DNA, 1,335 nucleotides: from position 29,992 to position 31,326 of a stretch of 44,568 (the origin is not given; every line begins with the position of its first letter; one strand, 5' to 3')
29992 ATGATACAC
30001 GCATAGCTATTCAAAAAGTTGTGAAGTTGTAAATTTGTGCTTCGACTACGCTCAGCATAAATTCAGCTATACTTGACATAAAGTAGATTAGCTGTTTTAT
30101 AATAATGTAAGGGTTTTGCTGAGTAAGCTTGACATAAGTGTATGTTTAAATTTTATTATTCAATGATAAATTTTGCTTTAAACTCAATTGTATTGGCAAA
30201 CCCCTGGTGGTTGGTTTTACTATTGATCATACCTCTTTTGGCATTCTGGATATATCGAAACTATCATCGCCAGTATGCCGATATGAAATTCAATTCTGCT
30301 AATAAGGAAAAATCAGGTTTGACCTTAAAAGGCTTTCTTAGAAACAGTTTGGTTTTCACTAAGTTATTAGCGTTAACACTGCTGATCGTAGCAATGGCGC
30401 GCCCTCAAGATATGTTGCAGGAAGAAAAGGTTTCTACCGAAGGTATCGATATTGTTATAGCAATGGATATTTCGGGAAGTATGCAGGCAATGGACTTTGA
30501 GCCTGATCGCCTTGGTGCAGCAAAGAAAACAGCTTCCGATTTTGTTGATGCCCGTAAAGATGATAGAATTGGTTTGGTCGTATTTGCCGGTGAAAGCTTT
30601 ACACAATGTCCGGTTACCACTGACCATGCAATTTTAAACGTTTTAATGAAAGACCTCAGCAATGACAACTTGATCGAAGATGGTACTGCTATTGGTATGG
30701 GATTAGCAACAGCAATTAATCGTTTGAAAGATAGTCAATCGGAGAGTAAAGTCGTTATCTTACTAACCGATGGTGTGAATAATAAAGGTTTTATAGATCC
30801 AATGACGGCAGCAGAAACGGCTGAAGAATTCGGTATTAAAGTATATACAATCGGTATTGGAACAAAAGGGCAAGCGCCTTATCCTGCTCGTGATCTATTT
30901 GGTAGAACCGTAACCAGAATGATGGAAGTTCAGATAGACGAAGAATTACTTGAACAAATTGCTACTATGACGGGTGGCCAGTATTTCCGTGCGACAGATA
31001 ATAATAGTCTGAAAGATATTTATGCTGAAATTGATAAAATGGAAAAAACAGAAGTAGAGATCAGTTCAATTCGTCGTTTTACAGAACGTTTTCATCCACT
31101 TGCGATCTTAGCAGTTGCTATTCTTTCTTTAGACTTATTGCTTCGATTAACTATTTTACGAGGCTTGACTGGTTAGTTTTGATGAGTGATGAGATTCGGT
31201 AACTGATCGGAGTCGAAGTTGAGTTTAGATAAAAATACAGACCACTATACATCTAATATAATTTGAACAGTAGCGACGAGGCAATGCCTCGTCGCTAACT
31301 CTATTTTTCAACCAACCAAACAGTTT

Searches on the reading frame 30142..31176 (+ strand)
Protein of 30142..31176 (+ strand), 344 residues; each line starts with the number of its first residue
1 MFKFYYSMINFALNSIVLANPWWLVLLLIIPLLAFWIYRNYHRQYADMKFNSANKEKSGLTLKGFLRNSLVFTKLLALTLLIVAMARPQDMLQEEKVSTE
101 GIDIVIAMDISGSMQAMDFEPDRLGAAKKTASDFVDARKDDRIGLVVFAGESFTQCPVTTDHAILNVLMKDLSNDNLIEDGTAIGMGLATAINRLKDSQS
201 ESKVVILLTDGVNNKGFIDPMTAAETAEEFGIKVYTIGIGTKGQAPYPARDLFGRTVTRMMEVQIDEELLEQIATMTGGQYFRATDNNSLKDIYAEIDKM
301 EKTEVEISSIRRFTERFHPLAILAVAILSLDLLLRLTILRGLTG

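Call 59: search_protein_families(library=pfam, proteins=[window:30142-31176:+], max_evalue=0.0001)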
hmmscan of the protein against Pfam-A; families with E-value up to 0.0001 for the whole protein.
window:30142-31176:+ (344 aa): 5 families
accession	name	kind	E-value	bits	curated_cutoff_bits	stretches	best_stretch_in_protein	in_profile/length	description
PF00092.34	VWA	-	9.4e-25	88.3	23.8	1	103-295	1-173/174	von Willebrand factor type A domain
PF13519.12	VWA_2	-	1.5e-18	67.9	27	1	104-211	1-106/107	von Willebrand factor type A domain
PF06707.17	DUF1194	-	2.7e-07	30.5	27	1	103-245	5-160/206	Protein of unknown function (DUF1194)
PF07584.16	BatA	-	2.8e-06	28.1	25.9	1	18-88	4-77/77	Aerotolerance regulator N-terminal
PF01882.25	DUF58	-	1.5e-05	24.8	23.4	1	86-222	20-155/216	Protein of unknown function DUF58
